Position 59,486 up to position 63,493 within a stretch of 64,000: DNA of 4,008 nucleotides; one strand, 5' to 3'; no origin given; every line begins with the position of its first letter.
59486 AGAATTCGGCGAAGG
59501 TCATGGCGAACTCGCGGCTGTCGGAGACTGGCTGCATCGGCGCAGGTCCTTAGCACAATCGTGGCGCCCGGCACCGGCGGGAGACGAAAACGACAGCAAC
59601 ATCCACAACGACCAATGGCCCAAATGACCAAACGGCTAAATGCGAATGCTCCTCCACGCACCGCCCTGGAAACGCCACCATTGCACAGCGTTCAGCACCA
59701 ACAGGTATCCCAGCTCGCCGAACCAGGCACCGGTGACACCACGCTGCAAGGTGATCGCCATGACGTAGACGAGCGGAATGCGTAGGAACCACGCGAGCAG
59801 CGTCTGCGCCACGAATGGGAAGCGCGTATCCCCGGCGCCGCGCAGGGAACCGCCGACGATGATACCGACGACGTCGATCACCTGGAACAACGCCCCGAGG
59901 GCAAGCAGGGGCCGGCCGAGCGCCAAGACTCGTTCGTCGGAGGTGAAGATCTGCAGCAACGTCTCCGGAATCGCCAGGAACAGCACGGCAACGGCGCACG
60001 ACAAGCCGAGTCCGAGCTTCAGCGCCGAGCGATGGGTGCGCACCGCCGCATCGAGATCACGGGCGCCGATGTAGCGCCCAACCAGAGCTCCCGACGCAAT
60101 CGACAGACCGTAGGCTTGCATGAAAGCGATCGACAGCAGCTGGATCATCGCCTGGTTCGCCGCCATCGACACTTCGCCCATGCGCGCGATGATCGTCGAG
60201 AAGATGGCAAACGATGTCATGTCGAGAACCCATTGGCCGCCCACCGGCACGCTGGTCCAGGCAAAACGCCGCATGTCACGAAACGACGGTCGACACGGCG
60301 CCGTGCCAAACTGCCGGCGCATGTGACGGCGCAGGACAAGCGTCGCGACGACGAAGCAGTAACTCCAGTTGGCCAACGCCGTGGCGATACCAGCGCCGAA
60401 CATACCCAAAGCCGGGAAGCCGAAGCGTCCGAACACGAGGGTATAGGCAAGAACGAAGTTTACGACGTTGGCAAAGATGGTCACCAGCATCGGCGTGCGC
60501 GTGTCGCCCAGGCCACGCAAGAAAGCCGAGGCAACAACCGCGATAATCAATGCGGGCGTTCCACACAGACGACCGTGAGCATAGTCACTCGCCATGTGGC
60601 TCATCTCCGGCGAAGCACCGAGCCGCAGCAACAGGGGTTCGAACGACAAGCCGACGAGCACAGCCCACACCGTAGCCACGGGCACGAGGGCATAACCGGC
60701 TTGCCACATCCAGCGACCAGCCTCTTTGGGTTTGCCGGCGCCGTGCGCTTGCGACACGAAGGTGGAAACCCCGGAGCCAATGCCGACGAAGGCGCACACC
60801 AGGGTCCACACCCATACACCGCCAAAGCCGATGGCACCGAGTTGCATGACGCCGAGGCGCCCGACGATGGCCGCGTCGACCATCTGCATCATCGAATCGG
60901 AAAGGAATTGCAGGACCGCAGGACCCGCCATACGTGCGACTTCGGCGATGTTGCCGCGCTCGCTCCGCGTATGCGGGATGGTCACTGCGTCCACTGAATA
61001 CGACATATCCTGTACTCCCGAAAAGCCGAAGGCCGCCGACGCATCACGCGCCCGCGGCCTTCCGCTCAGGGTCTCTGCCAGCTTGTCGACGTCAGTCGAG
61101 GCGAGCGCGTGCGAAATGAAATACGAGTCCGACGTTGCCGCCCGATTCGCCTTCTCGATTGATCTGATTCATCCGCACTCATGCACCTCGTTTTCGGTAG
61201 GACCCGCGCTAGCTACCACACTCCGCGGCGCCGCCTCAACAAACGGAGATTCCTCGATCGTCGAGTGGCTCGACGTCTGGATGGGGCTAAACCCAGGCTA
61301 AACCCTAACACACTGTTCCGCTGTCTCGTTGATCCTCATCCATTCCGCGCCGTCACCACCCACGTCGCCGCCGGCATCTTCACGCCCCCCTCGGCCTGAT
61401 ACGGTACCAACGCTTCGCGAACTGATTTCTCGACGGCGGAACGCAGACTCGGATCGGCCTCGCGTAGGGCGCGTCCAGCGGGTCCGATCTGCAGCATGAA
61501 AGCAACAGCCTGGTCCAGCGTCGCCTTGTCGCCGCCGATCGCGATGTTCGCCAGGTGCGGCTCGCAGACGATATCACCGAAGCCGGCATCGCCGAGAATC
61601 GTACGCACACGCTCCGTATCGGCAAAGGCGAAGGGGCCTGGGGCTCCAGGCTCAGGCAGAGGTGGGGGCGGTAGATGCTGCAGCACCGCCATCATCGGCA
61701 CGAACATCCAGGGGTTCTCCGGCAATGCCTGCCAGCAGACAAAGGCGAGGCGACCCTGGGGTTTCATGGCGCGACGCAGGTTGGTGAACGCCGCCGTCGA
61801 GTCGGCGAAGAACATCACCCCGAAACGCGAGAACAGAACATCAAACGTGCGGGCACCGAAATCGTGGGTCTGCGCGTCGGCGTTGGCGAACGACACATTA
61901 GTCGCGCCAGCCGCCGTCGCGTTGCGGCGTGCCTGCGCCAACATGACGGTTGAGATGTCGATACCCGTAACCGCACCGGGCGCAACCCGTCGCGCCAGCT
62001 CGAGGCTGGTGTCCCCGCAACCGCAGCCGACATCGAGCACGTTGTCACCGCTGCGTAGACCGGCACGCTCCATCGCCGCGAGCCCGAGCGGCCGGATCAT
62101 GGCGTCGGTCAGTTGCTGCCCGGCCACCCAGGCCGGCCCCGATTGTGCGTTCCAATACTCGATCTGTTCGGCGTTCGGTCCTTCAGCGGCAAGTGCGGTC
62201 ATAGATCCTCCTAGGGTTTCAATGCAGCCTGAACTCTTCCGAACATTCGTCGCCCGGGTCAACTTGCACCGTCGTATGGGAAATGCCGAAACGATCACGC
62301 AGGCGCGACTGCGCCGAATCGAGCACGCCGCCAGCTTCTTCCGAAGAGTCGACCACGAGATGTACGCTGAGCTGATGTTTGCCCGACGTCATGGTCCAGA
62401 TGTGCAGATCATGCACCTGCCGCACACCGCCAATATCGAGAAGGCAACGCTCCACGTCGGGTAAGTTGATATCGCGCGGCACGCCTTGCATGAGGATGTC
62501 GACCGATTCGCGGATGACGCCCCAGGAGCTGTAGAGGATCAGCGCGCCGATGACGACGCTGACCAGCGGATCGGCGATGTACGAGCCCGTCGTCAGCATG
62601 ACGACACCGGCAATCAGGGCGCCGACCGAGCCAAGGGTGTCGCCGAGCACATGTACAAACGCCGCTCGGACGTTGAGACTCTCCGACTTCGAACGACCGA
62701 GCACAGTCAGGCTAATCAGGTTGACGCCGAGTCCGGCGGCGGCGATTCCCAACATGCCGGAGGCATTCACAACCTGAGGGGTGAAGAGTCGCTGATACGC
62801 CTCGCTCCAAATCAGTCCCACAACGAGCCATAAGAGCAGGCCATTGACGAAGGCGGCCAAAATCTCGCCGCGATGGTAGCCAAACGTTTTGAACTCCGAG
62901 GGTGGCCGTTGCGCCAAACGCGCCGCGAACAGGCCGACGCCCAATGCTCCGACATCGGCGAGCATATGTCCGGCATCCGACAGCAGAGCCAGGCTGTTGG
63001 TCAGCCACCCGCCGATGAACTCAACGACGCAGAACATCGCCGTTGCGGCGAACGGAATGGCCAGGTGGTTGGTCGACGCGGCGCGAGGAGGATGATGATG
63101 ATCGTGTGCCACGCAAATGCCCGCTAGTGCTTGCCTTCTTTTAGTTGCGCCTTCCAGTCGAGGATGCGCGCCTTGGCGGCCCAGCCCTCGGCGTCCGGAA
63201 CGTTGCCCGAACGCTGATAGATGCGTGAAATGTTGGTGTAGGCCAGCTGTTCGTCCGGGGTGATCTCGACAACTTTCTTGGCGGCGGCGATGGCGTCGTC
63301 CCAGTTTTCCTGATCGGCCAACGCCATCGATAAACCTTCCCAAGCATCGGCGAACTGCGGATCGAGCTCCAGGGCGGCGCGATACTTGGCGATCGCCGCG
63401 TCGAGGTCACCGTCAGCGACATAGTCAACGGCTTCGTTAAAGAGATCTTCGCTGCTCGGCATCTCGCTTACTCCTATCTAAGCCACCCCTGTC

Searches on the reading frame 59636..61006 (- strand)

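Call 34: search_protein_families(library=pfam, proteins=[window:59636-61006:-], max_evalue=0.001)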
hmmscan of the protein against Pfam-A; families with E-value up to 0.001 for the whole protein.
window:59636-61006:- (456 aa): 1 family
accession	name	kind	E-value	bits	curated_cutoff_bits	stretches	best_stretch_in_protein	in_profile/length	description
PF01554.23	MatE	-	3.7e-57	193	24.9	2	29-189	1-161/161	MatE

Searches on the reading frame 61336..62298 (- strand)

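Call 34: search_protein_families(library=pfam, proteins=[window:61336-62298:-], max_evalue=0.001)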
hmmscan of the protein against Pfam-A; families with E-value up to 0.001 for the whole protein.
window:61336-62298:- (320 aa): 12 families
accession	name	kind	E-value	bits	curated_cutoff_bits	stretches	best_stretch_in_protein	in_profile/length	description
PF13649.12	Methyltransf_25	-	1e-22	81.1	27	1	87-182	1-97/97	Methyltransferase domain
PF13847.12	Methyltransf_31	-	1.9e-21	76.7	27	1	82-186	2-109/145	Methyltransferase domain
PF08241.18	Methyltransf_11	-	1.8e-19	70.6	21.2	1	88-186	1-95/95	Methyltransferase domain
PF01209.24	Ubie_methyltran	-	3.3e-18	66.3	20.1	1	76-187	40-152/233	ubiE/COQ5 methyltransferase family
PF08242.18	Methyltransf_12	-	6e-14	53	30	1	88-184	1-98/98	Methyltransferase domain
PF13489.12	Methyltransf_23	-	1.9e-12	47.7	27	1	78-191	15-121/164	Methyltransferase domain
PF05175.20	MTS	-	5e-07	30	23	1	84-157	32-104/170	Methyltransferase small domain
PF01135.25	PCMT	-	1.7e-06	28.4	20.3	1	75-143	65-134/210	Protein-L-isoaspartate(D-aspartate) O-methyltransferase (PCMT)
PF02390.23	Methyltransf_4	-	1.4e-05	25.1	24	1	87-144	5-62/173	Putative methyltransferase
PF02353.26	CMAS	-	2.5e-05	24.2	27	1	75-135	54-113/273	Mycolic acid cyclopropane synthetase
PF06325.19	PrmA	-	9.1e-05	22.5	22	1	72-155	151-230/296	Ribosomal protein L11 methyltransferase (PrmA)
PF01728.25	FtsJ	-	0.00024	21.5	24.1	1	75-156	12-96/181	FtsJ-like methyltransferase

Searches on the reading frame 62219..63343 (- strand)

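Call 34: search_protein_families(library=pfam, proteins=[window:62219-63343:-], max_evalue=0.001)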
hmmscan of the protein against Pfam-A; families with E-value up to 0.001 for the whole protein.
window:62219-63343:- (374 aa): 2 families
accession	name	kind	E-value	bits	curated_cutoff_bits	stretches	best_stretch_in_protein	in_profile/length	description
PF01545.26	Cation_efflux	-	3.7e-50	170.9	26.6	1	98-285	5-198/198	Cation efflux family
PF16916.11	ZT_dimer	-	4.7e-17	62.2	26.7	1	289-363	1-77/78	Dimerisation domain of Zinc Transporter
